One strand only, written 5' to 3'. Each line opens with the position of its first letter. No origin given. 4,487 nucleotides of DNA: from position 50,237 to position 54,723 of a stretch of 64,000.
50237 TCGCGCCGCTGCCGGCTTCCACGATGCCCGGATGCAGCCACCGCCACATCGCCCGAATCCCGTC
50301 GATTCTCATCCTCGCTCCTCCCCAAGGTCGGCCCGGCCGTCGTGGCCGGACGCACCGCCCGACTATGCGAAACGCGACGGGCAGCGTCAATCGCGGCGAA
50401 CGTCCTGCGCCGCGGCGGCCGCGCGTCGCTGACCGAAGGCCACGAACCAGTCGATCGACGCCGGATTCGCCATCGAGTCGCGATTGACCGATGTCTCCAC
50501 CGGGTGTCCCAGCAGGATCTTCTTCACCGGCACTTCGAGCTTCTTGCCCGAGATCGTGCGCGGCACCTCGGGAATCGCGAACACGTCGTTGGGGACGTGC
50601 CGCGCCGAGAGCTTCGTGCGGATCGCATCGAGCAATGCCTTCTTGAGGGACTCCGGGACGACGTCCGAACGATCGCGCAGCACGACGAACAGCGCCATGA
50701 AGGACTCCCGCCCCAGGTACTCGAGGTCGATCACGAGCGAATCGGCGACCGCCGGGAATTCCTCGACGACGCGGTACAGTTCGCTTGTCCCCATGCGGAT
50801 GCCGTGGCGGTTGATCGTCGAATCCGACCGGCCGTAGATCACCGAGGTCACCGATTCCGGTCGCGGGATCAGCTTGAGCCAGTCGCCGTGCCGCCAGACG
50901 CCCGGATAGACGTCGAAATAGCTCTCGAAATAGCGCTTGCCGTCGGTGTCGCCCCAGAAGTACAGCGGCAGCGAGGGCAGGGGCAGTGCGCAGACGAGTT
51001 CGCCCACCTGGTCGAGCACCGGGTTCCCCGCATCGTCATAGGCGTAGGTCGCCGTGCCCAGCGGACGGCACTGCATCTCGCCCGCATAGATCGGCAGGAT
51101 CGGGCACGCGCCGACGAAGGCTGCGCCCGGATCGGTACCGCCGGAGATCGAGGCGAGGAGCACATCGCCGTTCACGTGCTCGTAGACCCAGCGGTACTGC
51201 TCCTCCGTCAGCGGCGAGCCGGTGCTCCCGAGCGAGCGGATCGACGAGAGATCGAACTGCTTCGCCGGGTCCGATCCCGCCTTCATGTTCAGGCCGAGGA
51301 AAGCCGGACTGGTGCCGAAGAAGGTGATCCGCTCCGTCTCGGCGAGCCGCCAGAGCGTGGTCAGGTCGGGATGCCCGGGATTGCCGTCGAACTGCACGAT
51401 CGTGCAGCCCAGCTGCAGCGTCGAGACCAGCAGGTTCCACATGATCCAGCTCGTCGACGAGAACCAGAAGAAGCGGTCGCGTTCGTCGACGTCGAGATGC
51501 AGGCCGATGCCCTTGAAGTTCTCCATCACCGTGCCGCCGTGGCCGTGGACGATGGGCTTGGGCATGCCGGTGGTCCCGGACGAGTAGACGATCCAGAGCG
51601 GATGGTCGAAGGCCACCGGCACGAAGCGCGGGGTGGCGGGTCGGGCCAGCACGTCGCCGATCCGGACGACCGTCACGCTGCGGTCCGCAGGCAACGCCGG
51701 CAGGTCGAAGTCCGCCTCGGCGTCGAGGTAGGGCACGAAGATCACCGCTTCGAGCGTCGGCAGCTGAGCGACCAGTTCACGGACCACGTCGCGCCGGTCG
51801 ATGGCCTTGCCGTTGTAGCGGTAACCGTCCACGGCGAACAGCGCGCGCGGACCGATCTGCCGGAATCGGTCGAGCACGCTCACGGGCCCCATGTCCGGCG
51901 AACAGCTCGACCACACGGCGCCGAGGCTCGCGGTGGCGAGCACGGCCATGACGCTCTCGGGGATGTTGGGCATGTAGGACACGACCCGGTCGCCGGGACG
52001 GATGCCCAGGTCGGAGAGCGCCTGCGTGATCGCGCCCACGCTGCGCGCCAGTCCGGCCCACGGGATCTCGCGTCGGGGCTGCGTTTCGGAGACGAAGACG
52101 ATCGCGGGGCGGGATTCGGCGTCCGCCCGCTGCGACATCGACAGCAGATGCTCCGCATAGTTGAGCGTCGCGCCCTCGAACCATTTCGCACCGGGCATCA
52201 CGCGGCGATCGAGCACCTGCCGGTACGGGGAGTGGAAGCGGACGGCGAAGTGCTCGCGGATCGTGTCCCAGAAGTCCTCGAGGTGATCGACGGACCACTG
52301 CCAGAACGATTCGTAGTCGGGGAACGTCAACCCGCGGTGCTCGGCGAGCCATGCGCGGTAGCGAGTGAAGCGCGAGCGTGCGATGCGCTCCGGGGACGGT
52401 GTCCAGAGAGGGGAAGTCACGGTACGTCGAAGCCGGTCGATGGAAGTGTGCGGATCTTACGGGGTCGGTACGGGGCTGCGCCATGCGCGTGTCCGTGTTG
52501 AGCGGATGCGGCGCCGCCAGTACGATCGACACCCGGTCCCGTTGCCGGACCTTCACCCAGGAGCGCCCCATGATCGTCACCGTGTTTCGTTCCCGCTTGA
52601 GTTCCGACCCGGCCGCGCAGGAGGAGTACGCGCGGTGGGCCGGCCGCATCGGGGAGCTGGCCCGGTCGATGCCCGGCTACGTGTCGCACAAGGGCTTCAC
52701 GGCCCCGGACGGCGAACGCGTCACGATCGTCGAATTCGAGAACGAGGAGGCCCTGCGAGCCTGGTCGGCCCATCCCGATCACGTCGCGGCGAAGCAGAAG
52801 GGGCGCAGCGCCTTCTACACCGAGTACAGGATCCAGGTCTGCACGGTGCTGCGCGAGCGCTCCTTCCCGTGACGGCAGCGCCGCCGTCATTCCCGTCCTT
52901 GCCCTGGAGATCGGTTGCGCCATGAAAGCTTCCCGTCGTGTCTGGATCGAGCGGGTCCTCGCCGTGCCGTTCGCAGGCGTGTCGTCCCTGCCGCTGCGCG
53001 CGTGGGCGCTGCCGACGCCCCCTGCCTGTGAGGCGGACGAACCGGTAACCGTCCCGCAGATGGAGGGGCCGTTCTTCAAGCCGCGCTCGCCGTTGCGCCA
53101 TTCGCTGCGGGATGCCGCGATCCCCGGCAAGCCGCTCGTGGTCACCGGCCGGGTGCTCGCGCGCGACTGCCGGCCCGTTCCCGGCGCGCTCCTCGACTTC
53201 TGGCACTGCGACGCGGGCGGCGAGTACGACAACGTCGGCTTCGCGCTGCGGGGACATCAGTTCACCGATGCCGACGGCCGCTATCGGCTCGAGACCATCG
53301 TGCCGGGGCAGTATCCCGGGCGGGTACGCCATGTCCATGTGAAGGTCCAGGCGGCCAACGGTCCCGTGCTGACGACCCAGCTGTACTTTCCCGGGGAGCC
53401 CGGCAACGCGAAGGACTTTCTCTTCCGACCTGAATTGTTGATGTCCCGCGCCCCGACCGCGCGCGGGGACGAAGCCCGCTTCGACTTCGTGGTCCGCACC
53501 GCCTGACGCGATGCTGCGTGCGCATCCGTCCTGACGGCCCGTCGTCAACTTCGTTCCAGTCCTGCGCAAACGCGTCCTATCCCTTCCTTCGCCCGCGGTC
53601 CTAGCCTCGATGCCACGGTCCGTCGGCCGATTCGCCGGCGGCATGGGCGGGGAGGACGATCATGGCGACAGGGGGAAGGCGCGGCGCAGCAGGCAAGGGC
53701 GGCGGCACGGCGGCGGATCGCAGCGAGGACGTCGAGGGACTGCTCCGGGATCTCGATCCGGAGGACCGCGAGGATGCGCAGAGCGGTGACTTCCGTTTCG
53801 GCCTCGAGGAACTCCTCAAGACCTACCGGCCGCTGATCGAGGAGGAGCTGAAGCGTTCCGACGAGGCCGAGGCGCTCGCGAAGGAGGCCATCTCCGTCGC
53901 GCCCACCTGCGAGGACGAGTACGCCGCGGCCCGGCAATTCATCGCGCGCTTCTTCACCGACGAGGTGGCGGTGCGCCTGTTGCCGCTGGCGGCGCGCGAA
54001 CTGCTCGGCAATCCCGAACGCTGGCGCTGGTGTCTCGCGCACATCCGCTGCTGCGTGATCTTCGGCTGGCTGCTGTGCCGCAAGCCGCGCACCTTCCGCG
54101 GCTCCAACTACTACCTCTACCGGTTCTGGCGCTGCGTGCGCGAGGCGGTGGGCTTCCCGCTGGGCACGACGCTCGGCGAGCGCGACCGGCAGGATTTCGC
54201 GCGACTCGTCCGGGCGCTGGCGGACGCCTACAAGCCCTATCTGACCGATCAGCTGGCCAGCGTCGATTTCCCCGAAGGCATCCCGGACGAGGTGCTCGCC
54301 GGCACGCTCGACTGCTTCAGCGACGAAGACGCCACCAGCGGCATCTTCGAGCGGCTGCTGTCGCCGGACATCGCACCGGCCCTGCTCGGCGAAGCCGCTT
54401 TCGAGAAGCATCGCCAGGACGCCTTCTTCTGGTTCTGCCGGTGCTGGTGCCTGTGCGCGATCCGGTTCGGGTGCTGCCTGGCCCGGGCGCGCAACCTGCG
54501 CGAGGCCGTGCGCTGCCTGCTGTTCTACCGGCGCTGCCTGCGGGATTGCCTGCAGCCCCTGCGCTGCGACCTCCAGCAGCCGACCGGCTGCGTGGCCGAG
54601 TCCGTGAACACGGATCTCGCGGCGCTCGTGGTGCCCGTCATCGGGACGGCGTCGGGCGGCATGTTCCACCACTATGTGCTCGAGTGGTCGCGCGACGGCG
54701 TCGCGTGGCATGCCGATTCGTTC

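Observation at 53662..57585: Uncharacterised cysteine-centred cluster: 779-aa Cys-rich protein, DUF1360-like CxxC membrane protein, MGCCG small protein and an AraC/receiver regulator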

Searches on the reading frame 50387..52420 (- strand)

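Call 78: search_protein_families(library=pfam, proteins=[window:50387-52420:-], max_evalue=0.001)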
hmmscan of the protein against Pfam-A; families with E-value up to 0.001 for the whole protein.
window:50387-52420:- (677 aa): 3 families
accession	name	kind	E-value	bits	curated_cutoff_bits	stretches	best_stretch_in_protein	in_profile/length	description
PF00501.34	AMP-binding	-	6.2e-44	150.8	29.9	1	102-477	9-374/384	AMP-binding enzyme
PF16177.11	ACAS_N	-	4.5e-14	52.4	27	1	36-91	1-54/55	Acetyl-coenzyme A synthetase N-terminus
PF13193.12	AMP-binding_C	-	2.4e-06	28.8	24.5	1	552-626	6-76/76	AMP-binding enzyme C-terminal domain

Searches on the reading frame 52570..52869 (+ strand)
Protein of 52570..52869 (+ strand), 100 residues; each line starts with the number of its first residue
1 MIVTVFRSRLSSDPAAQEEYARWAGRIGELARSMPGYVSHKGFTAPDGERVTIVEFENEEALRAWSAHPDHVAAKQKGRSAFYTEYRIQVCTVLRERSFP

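Call 78: search_protein_families(library=pfam, proteins=[window:52570-52869:+], max_evalue=0.001)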
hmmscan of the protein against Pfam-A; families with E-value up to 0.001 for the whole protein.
seq(100 aa): 3 families
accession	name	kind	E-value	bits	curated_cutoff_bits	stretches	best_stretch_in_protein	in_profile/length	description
PF03992.22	ABM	-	7.3e-07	29.7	23.1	1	12-76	10-77/78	Antibiotic biosynthesis monooxygenase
PF07876.18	Dabb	-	8.6e-05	23.6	25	1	51-81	55-85/96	Stress responsive A/B Barrel Domain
PF07045.17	DUF1330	-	0.00087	20.1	23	0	17-81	13-83/94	Domain of unknown function (DUF1330)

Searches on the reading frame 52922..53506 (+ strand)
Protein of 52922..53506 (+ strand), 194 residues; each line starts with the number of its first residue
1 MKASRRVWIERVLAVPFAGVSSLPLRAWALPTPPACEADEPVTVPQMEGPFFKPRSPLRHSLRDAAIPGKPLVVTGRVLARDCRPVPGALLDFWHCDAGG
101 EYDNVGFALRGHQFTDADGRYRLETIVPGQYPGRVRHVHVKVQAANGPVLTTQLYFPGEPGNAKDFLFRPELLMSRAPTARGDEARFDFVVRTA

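Call 3: search_protein_families(library=pfam, proteins=[window:52922-53506:+], max_evalue=0.1)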
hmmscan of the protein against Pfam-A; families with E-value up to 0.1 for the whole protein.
window:52922-53506:+ (194 aa): 2 families
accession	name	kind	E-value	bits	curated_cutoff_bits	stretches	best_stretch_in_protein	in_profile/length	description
PF00775.27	Dioxygenase_C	-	2.7e-21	76.3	27.3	1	48-190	2-179/182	Dioxygenase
PF13620.12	CarboxypepD_reg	-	0.00025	21.8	32.3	1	74-143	2-62/82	Carboxypeptidase regulatory-like domain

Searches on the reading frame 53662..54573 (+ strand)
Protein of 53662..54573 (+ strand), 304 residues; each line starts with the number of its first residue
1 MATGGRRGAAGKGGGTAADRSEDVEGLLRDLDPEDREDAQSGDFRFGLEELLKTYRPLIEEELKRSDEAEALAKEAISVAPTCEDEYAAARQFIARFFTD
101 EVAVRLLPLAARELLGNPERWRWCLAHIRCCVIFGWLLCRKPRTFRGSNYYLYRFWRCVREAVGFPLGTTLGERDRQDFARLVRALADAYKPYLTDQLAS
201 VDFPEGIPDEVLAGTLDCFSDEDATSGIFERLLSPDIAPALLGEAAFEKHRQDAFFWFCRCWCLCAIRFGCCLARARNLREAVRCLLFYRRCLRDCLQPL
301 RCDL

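Call 52: predict_structure(alignment_id=A3)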
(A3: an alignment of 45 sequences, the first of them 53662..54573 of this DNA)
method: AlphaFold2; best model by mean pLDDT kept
length: 304 residues; sequences in the alignment: 45
mean_pLDDT: 88.8   pTM: 0.85
mean pLDDT of the five models: 88.8, 88.7, 88.6, 84.5, 84.3
residues with pLDDT >= 90: 211; 70-90: 64; 50-70: 19; < 50: 10
segments of 3 or more residues with pLDDT < 50: 1-9
pLDDT, mean of each block of 10 residues (from residue 1): 43 62 79 92 97 96 95 93 95 96 94 89 94 97 93 98 95 98 97 90 74 83 82 94 94 89 96 95 95 84 53
secondary structure, 60 per line:
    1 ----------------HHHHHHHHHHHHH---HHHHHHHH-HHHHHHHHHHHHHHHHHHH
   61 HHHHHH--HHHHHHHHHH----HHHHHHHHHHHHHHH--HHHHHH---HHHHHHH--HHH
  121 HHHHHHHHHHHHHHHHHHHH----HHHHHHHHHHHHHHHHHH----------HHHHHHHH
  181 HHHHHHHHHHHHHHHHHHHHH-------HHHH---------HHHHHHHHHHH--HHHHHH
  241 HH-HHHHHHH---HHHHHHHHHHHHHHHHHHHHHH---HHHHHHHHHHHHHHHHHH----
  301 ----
elements in order: H17-29 H33-40 H42-66 H69-78 H83-97 H100-105 H109-115 H118-140 H145-162 H173-201 H209-212 H222-232 H235-242 H244-250 H254-275 H279-296

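Call 55: fold_search(model_id=the predicted structure, library=pdb)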
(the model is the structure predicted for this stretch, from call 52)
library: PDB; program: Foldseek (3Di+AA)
matches with E <= 10: 185; with E <= 0.001: 0
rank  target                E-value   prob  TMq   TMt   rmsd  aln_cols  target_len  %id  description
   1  6dry                  3.0e-01  0.21  0.17  0.14  25.6       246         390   12  Structural Determinants of Activation and Biased Agonism at the 5-HT2B Receptor (released 2018-08-29)
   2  5tud_D                3.2e-01  0.21  0.16  0.14  25.7       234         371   16  Structural Insights into the Extracellular Recognition of the Human Serotonin 2B Receptor by an Antibody (released 2017-07-26)
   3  5tvn                  4.7e-01  0.15  0.16  0.13  25.5       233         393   14  Crystal structure of the LSD-bound 5-HT2B receptor (released 2017-02-01)
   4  4iar                  6.2e-01  0.16  0.16  0.14  25.8       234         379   14  Crystal structure of the chimeric protein of 5-HT1B-BRIL in complex with ergotamine (PSI Community Target) (released 2013-03-13)
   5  9jro_A                9.2e-01  0.10  0.15  0.13  25.0       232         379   13  Structural Insights into Selective Antagonism of PF04418948 and EP2 Prostaglandin Receptor (released 2025-10-22)
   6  8zyv_F                9.2e-01  0.07  0.10  0.13  25.5       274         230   10  Bacterial flagellar sodium-driven stator PomA5PomB2 with 100 mM NaCl (released 2025-01-01)
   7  7zkq_2                1.1e+00  0.13  0.19  0.14  15.3       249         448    9  Early Pp module assembly intermediate of complex I (released 2022-11-23)
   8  6d32                  1.1e+00  0.05  0.10  0.07  32.3       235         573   14  Crystal structure of Xenopus Smoothened in complex with cyclopamine (released 2018-05-23)
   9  9isi                  1.3e+00  0.09  0.15  0.14  25.8       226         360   15  Structure of human C3aR in apo state (released 2025-04-23)
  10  9jrt_A                1.3e+00  0.08  0.14  0.12  26.3       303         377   12  Structural Insights into Selective Antagonism of TG6-129 and EP2 Prostaglandin Receptor (released 2025-10-22)
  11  3oac_B                1.4e+00  0.20  0.22  0.24  11.9       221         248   13  Mint deletion mutant of heterotetrameric geranyl pyrophosphate synthase in complex with ligands (released 2010-11-03)
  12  9w32_A                1.4e+00  0.08  0.14  0.12  25.3       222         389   14  antagonist 1-bound inactive SSTR5 structure (released 2026-01-21)
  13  8brd_D                2.0e+00  0.04  0.10  0.12  26.6       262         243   14  Mechanisms of ion selectivity and rotor coupling in the bacterial flagellar sodium-driven stator unit (released 2023-06-14)
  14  8r70_B                2.2e+00  0.07  0.15  0.09  15.7       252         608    9  Polysaccharide lyase BtPL33HA (BT4410) Y291A with HA dp4 (released 2024-12-04)
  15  8xvj_R                2.3e+00  0.07  0.15  0.12  27.9       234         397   13  Cryo-EM structure of ETAR bound with Macitentan (released 2024-08-28)
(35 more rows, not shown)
